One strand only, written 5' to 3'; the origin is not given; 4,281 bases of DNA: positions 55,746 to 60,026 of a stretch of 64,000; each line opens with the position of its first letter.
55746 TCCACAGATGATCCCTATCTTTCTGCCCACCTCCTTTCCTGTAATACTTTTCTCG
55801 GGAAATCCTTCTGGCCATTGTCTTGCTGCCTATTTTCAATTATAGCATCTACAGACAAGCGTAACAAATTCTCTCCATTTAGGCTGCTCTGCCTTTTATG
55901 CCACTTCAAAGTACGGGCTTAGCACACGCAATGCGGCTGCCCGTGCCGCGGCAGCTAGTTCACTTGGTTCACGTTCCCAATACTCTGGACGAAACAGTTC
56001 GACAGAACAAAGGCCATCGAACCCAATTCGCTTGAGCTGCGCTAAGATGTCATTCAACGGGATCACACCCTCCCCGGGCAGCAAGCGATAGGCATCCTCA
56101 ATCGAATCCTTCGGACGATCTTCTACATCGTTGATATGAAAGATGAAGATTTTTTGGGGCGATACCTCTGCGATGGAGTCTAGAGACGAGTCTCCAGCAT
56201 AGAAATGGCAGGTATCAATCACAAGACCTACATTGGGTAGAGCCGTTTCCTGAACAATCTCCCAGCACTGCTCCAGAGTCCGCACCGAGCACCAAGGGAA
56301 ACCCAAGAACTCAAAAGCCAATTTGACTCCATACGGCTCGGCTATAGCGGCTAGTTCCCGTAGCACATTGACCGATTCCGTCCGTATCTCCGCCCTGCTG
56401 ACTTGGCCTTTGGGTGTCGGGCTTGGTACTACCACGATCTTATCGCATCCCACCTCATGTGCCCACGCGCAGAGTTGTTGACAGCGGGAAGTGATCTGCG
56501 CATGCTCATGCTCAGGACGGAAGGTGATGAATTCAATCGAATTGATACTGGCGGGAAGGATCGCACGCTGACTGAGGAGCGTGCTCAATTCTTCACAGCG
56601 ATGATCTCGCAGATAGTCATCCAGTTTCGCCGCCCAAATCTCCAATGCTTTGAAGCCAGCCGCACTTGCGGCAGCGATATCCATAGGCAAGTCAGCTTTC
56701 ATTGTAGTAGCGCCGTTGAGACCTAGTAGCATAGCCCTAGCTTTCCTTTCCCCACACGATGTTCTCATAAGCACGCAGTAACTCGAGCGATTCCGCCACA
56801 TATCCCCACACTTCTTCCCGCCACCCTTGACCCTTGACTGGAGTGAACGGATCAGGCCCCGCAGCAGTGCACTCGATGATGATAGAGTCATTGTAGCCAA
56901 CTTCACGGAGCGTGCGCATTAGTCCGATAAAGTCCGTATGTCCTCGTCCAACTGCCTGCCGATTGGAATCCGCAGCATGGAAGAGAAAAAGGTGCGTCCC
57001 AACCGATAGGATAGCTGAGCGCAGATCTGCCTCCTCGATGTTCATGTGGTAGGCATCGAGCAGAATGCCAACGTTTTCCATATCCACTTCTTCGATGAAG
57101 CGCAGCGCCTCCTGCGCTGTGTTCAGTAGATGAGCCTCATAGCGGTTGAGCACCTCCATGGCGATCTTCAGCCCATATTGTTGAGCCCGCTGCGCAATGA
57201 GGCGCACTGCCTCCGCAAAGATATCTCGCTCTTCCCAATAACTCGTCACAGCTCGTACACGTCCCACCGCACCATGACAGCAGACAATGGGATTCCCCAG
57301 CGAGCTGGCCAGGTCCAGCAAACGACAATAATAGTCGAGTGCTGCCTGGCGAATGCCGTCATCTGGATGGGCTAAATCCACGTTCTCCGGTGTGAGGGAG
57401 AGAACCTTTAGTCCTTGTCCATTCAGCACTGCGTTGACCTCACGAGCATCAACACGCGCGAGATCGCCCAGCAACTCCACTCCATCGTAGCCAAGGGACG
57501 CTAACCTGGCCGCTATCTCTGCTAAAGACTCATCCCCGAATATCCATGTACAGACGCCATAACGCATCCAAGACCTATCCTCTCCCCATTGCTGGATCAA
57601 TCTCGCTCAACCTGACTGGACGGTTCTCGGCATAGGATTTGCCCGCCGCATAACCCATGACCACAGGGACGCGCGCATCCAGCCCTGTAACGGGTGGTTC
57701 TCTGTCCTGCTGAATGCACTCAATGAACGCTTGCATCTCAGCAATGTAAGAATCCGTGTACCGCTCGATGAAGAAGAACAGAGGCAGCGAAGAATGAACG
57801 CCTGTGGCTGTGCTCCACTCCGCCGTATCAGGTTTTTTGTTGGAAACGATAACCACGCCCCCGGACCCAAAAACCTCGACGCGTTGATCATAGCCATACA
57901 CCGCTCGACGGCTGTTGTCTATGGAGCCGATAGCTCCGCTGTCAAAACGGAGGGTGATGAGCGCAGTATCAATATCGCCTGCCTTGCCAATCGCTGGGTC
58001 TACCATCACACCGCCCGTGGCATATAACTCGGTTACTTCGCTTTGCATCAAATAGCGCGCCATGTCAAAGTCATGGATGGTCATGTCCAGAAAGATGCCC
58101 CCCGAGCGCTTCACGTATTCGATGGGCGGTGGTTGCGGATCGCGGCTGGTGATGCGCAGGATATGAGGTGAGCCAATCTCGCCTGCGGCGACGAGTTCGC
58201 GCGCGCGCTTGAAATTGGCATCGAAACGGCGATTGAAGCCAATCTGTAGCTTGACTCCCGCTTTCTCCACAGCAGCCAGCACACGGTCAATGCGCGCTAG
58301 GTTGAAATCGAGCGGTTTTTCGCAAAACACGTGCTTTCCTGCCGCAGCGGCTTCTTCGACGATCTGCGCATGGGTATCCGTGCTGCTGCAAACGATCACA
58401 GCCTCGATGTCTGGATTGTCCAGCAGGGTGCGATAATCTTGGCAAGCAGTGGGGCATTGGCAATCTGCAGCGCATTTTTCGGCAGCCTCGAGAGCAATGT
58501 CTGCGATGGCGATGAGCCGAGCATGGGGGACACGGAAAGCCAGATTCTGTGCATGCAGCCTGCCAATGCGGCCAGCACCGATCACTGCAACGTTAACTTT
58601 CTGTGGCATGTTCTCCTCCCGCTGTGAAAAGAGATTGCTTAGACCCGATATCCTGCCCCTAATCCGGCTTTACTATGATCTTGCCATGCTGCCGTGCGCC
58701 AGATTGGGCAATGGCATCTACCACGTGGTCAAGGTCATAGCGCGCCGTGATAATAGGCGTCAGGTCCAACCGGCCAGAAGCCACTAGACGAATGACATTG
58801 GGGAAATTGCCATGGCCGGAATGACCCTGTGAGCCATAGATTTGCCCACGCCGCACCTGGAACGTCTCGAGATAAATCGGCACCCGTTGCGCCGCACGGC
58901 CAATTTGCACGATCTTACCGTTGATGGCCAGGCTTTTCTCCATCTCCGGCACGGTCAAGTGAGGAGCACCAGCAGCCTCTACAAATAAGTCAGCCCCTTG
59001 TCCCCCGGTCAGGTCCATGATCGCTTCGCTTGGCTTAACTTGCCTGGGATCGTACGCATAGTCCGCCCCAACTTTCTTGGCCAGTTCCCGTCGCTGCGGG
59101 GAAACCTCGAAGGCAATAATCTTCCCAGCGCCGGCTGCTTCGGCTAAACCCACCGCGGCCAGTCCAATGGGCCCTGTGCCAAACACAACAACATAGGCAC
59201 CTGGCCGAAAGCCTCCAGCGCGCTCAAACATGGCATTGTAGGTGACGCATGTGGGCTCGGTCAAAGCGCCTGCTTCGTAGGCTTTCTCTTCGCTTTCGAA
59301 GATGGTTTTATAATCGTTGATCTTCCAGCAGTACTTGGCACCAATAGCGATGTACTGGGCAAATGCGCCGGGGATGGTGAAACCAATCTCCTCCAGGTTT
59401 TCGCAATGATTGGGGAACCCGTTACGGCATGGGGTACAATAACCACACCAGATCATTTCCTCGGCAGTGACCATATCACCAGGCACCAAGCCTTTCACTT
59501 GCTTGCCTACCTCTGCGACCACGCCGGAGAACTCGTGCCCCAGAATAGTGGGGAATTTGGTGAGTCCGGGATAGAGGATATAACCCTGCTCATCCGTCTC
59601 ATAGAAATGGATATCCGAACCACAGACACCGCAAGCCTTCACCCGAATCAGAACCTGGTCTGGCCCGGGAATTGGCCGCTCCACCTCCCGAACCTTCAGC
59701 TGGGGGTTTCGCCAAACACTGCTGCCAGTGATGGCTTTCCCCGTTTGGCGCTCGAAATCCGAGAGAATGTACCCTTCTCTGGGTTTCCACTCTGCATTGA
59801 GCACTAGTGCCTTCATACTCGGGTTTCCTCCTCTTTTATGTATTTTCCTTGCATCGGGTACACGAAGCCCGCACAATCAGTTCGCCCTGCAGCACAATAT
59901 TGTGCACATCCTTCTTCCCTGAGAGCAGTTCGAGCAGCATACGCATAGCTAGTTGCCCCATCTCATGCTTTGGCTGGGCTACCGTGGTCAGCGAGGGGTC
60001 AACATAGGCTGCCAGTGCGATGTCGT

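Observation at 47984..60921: LacI-controlled catabolic operon of unknown substrate: 3 TIM-barrel isomerases, Gfo/Idh/MocA, Zn-ADH, 2 PfkB kinases, creatininase-family hydrolase, PotABCD-type transporter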

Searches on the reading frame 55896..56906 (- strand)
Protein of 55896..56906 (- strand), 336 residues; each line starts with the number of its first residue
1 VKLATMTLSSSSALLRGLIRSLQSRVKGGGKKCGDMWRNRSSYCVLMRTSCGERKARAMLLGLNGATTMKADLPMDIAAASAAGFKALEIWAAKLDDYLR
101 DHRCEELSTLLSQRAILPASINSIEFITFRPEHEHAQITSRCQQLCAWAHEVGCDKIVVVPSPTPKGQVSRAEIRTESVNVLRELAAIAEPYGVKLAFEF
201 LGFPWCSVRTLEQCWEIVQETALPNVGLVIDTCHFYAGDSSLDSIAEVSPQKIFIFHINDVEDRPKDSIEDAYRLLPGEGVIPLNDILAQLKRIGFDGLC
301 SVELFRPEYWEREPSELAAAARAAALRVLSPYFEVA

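Call 4: search_protein_families(library=pfam, proteins=[window:55896-56906:-])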
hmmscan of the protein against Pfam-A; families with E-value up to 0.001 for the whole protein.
window:55896-56906:- (336 aa): 1 family
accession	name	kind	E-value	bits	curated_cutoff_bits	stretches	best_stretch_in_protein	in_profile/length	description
PF01261.30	AP_endonuc_2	-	1.2e-40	140.2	31.1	1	77-317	1-237/249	Xylose isomerase-like TIM barrel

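Call 6: search_protein_families(library=ncbifam, proteins=[window:55896-56906:-], max_evalue=0.00001)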
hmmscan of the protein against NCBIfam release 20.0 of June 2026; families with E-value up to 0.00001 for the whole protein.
window:55896-56906:- (336 aa): 6 families
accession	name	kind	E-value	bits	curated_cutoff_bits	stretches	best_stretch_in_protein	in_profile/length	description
NF042435.1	DhshikDhtase_QuiC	equivalog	2.5e-16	59.3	1200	1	69-318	10-254/635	3-dehydroshikimate dehydratase QuiC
NF051856.1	PsicseEpim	equivalog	8.3e-12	45.5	300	1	72-305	17-246/287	D-psicose 3-epimerase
NF007360.0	PRK09856.1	equivalog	9.1e-11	41.8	305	1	149-306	99-250/276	fructoselysine 3-epimerase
NF041099.2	keto_glucon_epim_IolO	equivalog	1e-09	38.1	300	1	140-305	93-247/269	5-keto-L-gluconate epimerase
TIGR03234.1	OH-pyruv-isom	equivalog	2.6e-09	36.8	353.45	1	77-304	20-240/254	hydroxypyruvate isomerase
TIGR04379.1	myo_inos_iolE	equivalog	3.4e-07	30.1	290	1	105-303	51-265/290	myo-inosose-2 dehydratase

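Call 37: search_solved_structures(query=window:55896-56732:-, max_evalue=0.001)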
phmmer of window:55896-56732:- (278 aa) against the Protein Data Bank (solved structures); distinct sequences matched with E-value up to 0.001: 19.
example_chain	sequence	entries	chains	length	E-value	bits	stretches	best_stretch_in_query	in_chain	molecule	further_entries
1i60_A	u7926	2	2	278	8.7e-58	199.1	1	3-276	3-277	IOLI PROTEIN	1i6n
3u0h_A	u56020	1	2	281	1.3e-15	60.8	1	124-248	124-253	Xylose isomerase domain protein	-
3qc0_A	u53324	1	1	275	1.6e-11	47.4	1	91-261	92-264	sugar isomerase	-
3ju2_A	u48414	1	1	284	1.7e-11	47.3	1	91-261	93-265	uncharacterized protein SMc04130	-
5hmq_A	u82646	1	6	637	7.6e-11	45.1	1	10-258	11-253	4-hydroxyphenylpyruvate dioxygenase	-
3wqo_A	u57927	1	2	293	1.2e-10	44.5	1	80-245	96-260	Uncharacterized protein MJ1311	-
7vpf_A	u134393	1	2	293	1.4e-10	44.3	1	90-267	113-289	Xylose isomerase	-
4hgx_A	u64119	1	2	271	9.9e-08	34.9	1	79-251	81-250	Xylose isomerase domain containing protein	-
2q02_A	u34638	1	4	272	1e-07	34.9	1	79-251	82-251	Putative cytoplasmic protein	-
8xix_A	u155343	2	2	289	4.3e-06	29.6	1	108-247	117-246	D-tagatose 3-epimerase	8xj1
8xiv_A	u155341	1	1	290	4.3e-06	29.5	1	108-247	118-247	D-tagatose 3-epimerase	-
2g0w_A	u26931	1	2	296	2.5e-05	27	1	126-224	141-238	Lmo2234 protein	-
7x7w_A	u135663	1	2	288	2.7e-05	26.9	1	119-247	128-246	D-PSICOSE 3-EPIMERASE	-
5zhz_A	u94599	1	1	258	4.2e-05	26.3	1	19-243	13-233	Probable endonuclease 4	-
4pfh_A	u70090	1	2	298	5.6e-05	25.9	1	103-247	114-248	D-tagatose 3-epimerase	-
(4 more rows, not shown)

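Call 77: search_solved_structures(query=window:55896-56732:-, max_evalue=1e-20, show_alignments=1)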
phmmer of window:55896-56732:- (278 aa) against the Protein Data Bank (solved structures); distinct sequences matched with E-value up to 1e-20: 1.
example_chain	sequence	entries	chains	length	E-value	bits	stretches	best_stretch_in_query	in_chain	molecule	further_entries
1i60_A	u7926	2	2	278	8.7e-58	199.1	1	3-276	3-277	IOLI PROTEIN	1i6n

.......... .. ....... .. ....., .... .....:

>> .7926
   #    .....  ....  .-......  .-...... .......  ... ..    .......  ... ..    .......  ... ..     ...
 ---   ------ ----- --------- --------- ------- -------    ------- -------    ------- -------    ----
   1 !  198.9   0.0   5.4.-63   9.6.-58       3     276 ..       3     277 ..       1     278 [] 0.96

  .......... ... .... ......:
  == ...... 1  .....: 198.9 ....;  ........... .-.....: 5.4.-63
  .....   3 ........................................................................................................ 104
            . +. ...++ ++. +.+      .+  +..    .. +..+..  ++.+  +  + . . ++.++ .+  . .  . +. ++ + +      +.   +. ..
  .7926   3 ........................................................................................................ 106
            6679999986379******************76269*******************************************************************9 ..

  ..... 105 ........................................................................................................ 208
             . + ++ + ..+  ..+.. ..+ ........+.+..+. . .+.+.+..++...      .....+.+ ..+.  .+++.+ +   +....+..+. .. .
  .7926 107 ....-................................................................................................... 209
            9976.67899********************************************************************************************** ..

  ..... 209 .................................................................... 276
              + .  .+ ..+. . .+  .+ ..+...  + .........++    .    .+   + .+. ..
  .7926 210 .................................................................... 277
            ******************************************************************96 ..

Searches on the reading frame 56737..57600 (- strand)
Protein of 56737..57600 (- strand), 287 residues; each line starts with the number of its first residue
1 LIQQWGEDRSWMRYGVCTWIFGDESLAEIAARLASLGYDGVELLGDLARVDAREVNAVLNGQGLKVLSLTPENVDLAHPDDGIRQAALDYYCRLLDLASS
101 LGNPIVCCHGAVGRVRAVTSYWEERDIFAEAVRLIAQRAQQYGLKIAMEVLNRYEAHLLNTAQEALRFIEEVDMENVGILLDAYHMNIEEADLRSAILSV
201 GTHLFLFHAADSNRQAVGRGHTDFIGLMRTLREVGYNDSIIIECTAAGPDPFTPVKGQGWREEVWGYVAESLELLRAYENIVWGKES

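Call 4: search_protein_families(library=pfam, proteins=[window:56737-57600:-])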
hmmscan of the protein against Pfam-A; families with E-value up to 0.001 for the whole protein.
window:56737-57600:- (287 aa): 1 family
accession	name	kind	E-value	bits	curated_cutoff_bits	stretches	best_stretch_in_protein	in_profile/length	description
PF01261.30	AP_endonuc_2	-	3.2e-43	148.7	31.1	1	31-255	2-234/249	Xylose isomerase-like TIM barrel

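Call 6: search_protein_families(library=ncbifam, proteins=[window:56737-57600:-], max_evalue=0.00001)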
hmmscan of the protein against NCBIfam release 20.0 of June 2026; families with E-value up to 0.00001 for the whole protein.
window:56737-57600:- (287 aa): 10 families
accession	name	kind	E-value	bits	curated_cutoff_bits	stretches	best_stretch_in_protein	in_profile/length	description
NF041099.2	keto_glucon_epim_IolO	equivalog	3.9e-47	160.8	300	1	26-245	23-247/269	5-keto-L-gluconate epimerase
NF051856.1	PsicseEpim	equivalog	3.5e-40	138.6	300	1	32-243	24-244/287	D-psicose 3-epimerase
TIGR03234.1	OH-pyruv-isom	equivalog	4e-21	75.5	353.45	1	18-244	8-240/254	hydroxypyruvate isomerase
NF043033.1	OxoTetrIsom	equivalog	8.8e-14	51.9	325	1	21-243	12-236/251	2-oxo-tetronate isomerase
NF007360.0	PRK09856.1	equivalog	2.9e-12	46.7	305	1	26-244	15-248/276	fructoselysine 3-epimerase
NF042435.1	DhshikDhtase_QuiC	equivalog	2.2e-11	43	1200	1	26-212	14-195/635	3-dehydroshikimate dehydratase QuiC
NF009688.0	PRK13209.1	subfamily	1.5e-08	34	317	1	74-244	84-254/286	L-ribulose-5-phosphate 3-epimerase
NF007441.0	PRK09989.1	equivalog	3.8e-08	33.4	412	1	109-245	103-242/258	HPr family phosphocarrier protein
NF007444.0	PRK09997.1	equivalog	4.6e-08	32.9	465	1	97-243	93-240/258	hydroxypyruvate isomerase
TIGR00542.1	hxl6Piso_put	equivalog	7.7e-06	25.4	272.15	1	76-244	81-249/279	L-ribulose-5-phosphate 3-epimerase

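Call 36: search_solved_structures(query=window:56737-57567:-, max_evalue=0.00001)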
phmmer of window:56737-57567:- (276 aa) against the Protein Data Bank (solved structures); distinct sequences matched with E-value up to 0.00001: 29.
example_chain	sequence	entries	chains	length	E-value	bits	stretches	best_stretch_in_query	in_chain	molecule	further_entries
2zvr_A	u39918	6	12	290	1.4e-33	119.9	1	25-234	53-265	Uncharacterized protein TM_0416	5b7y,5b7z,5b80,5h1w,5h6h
4xsl_A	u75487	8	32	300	1e-29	107.3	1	18-234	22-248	D-tagatose 3-epimerase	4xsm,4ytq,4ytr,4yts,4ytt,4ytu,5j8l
2ou4_A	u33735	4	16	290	1.1e-29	107.2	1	18-234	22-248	D-tagatose 3-epimerase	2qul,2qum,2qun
4pfh_A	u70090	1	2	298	1.1e-29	107.2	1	18-232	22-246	D-tagatose 3-epimerase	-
4q7i_A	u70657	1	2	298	1.5e-29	106.8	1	18-232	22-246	D-tagatose 3-epimerase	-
3vnk_A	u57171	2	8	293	3.1e-29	105.7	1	20-233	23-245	Xylose isomerase domain protein TIM barrel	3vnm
3vni_A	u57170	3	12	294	3.1e-29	105.7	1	20-233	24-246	Xylose isomerase domain protein TIM barrel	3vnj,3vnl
7e9w_A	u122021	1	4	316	4e-29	105.3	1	20-233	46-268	D-psicose 3-epimerase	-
4pgl_A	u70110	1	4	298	7.7e-29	104.4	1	18-233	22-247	D-tagatose 3-epimerase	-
8yeb_A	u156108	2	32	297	5.3e-27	98.4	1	10-236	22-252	Ketose 3-epimerase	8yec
5zfs_A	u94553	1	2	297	5.3e-27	98.4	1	10-236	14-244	D-allulose-3-epimerase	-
7x7w_A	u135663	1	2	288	4.1e-26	95.5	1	118-233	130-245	D-PSICOSE 3-EPIMERASE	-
7cj4_A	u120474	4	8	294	2.1e-23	86.6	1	19-235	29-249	Epimerase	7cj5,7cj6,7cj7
8xix_A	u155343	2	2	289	2.2e-23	86.5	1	117-265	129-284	D-tagatose 3-epimerase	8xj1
8xiv_A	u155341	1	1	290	2.2e-23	86.5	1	117-265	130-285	D-tagatose 3-epimerase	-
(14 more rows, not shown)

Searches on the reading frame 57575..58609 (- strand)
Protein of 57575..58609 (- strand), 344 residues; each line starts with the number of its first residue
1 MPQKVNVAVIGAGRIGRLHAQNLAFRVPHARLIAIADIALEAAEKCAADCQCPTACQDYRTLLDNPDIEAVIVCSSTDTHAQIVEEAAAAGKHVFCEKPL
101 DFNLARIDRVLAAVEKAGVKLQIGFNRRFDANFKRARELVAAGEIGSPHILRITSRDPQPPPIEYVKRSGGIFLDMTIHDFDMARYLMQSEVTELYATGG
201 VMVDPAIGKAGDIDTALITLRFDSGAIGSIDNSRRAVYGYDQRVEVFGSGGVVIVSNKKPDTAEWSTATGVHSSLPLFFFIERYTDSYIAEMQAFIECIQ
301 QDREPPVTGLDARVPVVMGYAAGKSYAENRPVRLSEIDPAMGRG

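Call 5: search_protein_families(library=pfam, proteins=[window:57575-58609:-])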
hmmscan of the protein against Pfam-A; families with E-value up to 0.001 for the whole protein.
window:57575-58609:- (344 aa): 6 families
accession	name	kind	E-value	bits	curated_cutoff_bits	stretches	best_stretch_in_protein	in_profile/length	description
PF22725.1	GFO_IDH_MocA_C3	-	2.2e-31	108.8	27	1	133-253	1-123/124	GFO/IDH/MocA C-terminal domain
PF01408.29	GFO_IDH_MocA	-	4.4e-31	108.5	24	1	5-125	1-120/120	Oxidoreductase family, NAD-binding Rossmann fold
PF02894.22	GFO_IDH_MocA_C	-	1.1e-23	84.6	22.9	1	137-334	1-218/218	Oxidoreductase family, C-terminal alpha/beta domain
PF03447.22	NAD_binding_3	-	2.8e-05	25.2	24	1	11-120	1-112/116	Homoserine dehydrogenase, NAD binding domain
PF01488.26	Shikimate_DH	-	0.00059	20.4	24.3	0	5-88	13-94/138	Shikimate / quinate 5-dehydrogenase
PF00044.30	Gp_dh_N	-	0.00061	20.5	31.7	0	5-39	1-34/101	Glyceraldehyde 3-phosphate dehydrogenase, NAD binding domain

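Call 7: search_protein_families(library=ncbifam, proteins=[window:57575-58609:-], max_evalue=0.00001)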
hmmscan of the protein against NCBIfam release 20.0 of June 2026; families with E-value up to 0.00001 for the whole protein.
window:57575-58609:- (344 aa): 9 families
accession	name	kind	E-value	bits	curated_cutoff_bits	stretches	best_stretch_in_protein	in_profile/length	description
TIGR04380.1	myo_inos_iolG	equivalog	2e-141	470.7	355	1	4-333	1-330/330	inositol 2-dehydrogenase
NF052679.1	InsChiInosDhIolG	equivalog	2.1e-38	132.3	540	1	5-305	3-297/343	bifunctional inositol 2-dehydrogenase/D-chiro-inositol 1-dehydrogenase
NF040723.1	UDP-GlcNAcDh_Arch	equivalog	9.9e-36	123.8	450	1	6-318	2-293/302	UDP-N-acetylglucosamine 3-dehydrogenase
NF052479.1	LevoglcsnDh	equivalog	6.4e-28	97.5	650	1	3-199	2-212/386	levoglucosan dehydrogenase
NF041392.1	XylDh_Gfo6_Halo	equivalog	1.4e-18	66.8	350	1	57-255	72-275/350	D-xylose 1-dehydrogenase Gfo6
NF058563.1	BT_2159_fam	equivalog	2.9e-18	66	650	1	5-199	1-194/350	disaccharide 3-dehydrogenase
NF008607.0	PRK11579.1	subfamily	1.4e-17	63.8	330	1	1-151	1-148/346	oxidoreductase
NF058561.1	BT_2158_fam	equivalog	3.6e-17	62.1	750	1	3-148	34-177/487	glycoside 3-dehydrogenase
NF007574.0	PRK10206.1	equivalog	8.2e-13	48.1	352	1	5-156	3-152/345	oxidoreductase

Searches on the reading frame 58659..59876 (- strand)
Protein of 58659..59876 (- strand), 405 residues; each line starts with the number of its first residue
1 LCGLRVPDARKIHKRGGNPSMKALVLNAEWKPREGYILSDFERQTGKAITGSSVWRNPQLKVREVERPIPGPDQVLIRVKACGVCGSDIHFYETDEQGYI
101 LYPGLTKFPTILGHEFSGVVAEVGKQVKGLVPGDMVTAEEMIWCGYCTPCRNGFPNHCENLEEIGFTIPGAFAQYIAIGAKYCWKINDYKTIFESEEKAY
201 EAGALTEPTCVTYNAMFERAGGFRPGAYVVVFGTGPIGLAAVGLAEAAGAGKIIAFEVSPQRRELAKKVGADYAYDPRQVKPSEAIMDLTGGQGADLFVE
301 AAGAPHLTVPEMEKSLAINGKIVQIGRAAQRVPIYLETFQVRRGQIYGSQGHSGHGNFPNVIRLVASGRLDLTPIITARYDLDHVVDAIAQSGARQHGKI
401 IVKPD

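Call 5: search_protein_families(library=pfam, proteins=[window:58659-59876:-])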
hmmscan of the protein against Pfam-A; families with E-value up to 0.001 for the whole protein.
window:58659-59876:- (405 aa): 4 families
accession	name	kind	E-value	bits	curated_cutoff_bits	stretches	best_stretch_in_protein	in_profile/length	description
PF08240.17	ADH_N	-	7.5e-30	103.7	23.5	1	71-188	1-104/104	Alcohol dehydrogenase GroES-like domain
PF00107.32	ADH_zinc_N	-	1.8e-25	89.8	31.8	1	236-366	1-128/129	Zinc-binding dehydrogenase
PF13602.12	ADH_zinc_N_2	-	1.7e-07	32.7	27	1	270-402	2-134/134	Zinc-binding dehydrogenase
PF16912.11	Glu_dehyd_C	-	2.6e-06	27.5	34.9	1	202-331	3-135/211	Glucose dehydrogenase C-terminus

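Call 7: search_protein_families(library=ncbifam, proteins=[window:58659-59876:-], max_evalue=0.00001)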
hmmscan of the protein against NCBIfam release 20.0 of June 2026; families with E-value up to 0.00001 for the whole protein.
window:58659-59876:- (405 aa): 23 families
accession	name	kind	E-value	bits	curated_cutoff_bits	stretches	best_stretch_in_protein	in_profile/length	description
NF041097.1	keto_inos_dh_IolM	equivalog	4.5e-172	572.1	450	1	21-403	1-388/389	scyllo-inosose 3-dehydrogenase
TIGR00692.1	tdh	equivalog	3.6e-64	216.9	458.35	1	62-402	13-338/340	L-threonine 3-dehydrogenase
NF003808.0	PRK05396.1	equivalog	1.3e-60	205.1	380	1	58-403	11-339/341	L-threonine 3-dehydrogenase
NF007489.0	PRK10083.1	equivalog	9.1e-41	139.9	376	1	58-393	10-324/339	Zn-dependent oxidoreductase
TIGR03451.1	mycoS_dep_FDH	equivalog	8.7e-40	136.6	512.9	1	60-391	14-345/358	S-(hydroxymethyl)mycothiol dehydrogenase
TIGR03989.1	Rxyl_3153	subfamily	3.8e-39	135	440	1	59-389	13-355/370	NDMA-dependent alcohol dehydrogenase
NF010344.0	PRK13771.1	subfamily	8.4e-39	133.5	349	1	58-404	11-333/334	putative alcohol dehydrogenase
NF007375.0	PRK09880.1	equivalog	9.1e-37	126.6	469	1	72-396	27-334/344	L-idonate 5-dehydrogenase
NF007642.0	PRK10309.1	equivalog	1.7e-36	126.1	550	1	60-403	10-345/347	galactitol-1-phosphate 5-dehydrogenase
TIGR03366.1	HpnZ_proposed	hypoth_equivalog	7.5e-34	117.3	328.1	1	72-343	5-270/315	putative phosphonate catabolism associated alcohol dehydrogenase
NF041172.1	AcrlCoa_red_Thmprot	equivalog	5.9e-32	110.9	500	1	59-404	12-334/334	acryloyl-CoA reductase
TIGR02818.1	adh_III_F_hyde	equivalog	9.6e-32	110.4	543.95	1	57-391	11-355/368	S-(hydroxymethyl)glutathione dehydrogenase/class III alcohol dehydrogenase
NF006940.0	PRK09422.1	equivalog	1.6e-29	102.9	344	1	59-331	11-265/338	alcohol dehydrogenase AdhP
TIGR03201.1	dearomat_had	equivalog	1e-28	100.5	338.65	1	62-391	13-335/349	6-hydroxycyclohex-1-ene-1-carbonyl-CoA dehydrogenase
TIGR02824.1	quinone_pig3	subfamily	8.6e-27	94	296.8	2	168-401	90-322/325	putative NAD(P)H quinone oxidoreductase, PIG3 family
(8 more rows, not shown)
